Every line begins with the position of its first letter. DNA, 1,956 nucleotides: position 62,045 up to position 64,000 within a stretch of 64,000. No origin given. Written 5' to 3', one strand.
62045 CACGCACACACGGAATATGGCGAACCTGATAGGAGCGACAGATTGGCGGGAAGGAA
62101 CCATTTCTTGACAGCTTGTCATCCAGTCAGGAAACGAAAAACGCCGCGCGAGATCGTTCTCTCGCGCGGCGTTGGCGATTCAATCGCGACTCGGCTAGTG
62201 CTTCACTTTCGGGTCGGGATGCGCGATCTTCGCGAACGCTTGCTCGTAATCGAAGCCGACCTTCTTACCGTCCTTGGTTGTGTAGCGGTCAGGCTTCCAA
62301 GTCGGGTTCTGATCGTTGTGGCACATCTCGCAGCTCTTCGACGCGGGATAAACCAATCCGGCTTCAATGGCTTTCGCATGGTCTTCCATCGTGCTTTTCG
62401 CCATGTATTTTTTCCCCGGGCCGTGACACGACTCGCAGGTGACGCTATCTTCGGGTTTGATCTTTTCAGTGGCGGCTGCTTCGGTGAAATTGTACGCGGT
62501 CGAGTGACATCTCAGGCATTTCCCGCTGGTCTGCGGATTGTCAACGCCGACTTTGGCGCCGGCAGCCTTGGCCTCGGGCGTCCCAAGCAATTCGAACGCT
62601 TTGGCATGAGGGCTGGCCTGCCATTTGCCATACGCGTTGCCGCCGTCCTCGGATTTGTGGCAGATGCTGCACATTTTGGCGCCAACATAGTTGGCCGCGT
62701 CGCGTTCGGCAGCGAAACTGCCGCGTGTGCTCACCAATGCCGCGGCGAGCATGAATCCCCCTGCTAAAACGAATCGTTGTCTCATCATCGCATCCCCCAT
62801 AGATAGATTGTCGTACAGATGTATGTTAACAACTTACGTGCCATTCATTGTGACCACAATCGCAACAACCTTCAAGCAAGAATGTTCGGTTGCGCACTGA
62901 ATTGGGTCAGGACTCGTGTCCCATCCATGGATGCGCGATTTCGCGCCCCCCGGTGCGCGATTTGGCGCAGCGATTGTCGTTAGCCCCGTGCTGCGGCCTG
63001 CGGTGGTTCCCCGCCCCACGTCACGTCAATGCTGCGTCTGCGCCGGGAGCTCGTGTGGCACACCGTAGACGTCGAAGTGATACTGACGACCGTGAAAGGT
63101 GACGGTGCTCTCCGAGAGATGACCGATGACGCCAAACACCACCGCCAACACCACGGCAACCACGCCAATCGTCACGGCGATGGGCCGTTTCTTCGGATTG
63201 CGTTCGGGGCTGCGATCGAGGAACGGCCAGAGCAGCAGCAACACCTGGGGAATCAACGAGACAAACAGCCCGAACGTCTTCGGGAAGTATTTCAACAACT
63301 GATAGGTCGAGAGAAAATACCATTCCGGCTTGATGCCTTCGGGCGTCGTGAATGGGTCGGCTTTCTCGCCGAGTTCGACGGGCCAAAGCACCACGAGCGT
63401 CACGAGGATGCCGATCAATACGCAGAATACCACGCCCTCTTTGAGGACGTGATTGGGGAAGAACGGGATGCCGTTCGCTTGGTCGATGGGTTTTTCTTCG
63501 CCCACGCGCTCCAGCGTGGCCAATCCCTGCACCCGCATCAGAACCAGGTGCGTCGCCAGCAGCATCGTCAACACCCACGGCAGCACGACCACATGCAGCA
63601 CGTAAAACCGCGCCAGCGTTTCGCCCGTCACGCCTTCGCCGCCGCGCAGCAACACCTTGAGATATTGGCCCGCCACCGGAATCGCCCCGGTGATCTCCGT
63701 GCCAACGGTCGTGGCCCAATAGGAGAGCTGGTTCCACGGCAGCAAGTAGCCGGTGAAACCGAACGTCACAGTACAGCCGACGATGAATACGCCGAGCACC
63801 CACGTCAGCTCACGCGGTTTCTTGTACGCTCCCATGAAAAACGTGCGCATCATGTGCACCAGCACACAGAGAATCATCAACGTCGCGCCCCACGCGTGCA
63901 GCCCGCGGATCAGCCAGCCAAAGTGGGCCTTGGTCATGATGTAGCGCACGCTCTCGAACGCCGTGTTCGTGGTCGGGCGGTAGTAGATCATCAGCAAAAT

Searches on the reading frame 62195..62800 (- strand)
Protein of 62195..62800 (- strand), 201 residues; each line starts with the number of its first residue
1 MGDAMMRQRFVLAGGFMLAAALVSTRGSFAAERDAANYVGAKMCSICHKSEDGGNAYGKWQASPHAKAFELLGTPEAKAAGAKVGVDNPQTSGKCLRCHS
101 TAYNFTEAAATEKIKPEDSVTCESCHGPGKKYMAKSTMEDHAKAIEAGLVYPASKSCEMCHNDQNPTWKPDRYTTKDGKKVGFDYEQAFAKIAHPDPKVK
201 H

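Call 68: search_protein_families(library=ncbifam, proteins=[window:62195-62800:-], max_evalue=0.00001)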
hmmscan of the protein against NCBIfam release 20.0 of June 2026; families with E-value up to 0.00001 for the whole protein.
window:62195-62800:- (201 aa): 3 families
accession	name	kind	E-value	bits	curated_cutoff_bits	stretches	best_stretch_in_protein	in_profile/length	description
NF041198.1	UshA_like_PCGU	equivalog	6.3e-17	61.3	275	1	31-165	398-512/519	UshA-like (seleno)protein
NF043010.1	Cyt554_Nsmonas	equivalog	1.2e-12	47.7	400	1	15-161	8-161/238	cytochrome c-550 CycA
TIGR03508.1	decahem_SO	subfamily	3.8e-06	26.6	192.2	0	94-168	4-85/258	DmsE family decaheme c-type cytochrome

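Call 84: search_protein_families(library=pfam, proteins=[window:62195-62800:-], max_evalue=0.01)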
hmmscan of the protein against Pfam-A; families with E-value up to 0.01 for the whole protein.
window:62195-62800:- (201 aa): 8 families
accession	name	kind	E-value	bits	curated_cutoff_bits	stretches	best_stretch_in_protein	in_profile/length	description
PF13435.11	Cytochrome_C554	-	8.9e-16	59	20.8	1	44-127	2-84/84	Cytochrome c554 and c-prime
PF22113.1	Mtrc-MtrF_II-IV_dom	-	2.3e-07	30.9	30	1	36-133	75-170/176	Outer membrane cytochrome MtrC/MtrF-like, domains II/IV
PF14522.11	Cytochrome_C7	-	5.9e-06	26.5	24.8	2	91-162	12-67/67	Cytochrome c7 and related cytochrome c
PF14537.11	Cytochrom_c3_2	-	7.5e-06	26.8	25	1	93-164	7-67/79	Cytochrome c3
PF03264.19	Cytochrom_NNT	-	4.5e-05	23.7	24.1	0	110-163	116-166/174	NapC/NirT cytochrome c family, N-terminal region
PF09699.15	Paired_CXXCH_1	-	0.00037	20.6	20.6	0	89-129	3-39/41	Doubled CXXCH motif (Paired_CXXCH_1)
PF02085.21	Cytochrom_CIII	-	0.0033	18.2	22.9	0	43-126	32-101/101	Class III cytochrome C family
PF13442.11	Cytochrome_CBB3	-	0.0092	16.7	27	0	38-60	8-30/68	Cytochrome C oxidase, cbb3-type, subunit III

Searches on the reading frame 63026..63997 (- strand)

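Call 68: search_protein_families(library=ncbifam, proteins=[window:63026-63997:-], max_evalue=0.00001)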
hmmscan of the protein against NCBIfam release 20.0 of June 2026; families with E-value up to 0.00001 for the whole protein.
window:63026-63997:- (323 aa): 5 families
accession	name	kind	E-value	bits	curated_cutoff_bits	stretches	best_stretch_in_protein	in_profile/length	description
NF002990.0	PRK03735.1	subfamily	4.5e-60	203.2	325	1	2-160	62-220/223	cytochrome b6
NF040969.1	cytb_ExtP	equivalog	1.7e-58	197.9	290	1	1-159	44-202/205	selenite/tellurite reduction operon b-type cytochrome ExtP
NF050120.1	bc1_QcrB_actin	exception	2.4e-41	142.1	500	1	11-243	72-305/458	cytochrome bc1 complex cytochrome b subunit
NF041076.1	cyt_b_SoxC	equivalog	1.9e-32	112.8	740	2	1-167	47-208/542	proton pump complex cytochrome B SoxC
TIGR01156.1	cytb6_f_IV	equivalog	1.3e-16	60.9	127.05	1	176-293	28-148/160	cytochrome b6-f complex subunit IV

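Call 84: search_protein_families(library=pfam, proteins=[window:63026-63997:-], max_evalue=0.01)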
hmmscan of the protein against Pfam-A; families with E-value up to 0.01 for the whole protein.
window:63026-63997:- (323 aa): 3 families
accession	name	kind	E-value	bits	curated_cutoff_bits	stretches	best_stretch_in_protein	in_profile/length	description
PF00033.24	Cytochrome_B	-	1.5e-50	172.2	27.2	1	2-158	34-189/189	Cytochrome b/b6/petB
PF13631.11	Cytochrom_B_N_2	-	1.6e-47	162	27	1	40-210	2-167/169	Cytochrome b(N-terminal)/b6/petB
PF00032.22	Cytochrom_B_C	-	1.2e-16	61.2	20.7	1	212-300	1-90/102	Cytochrome b(C-terminal)/b6/petD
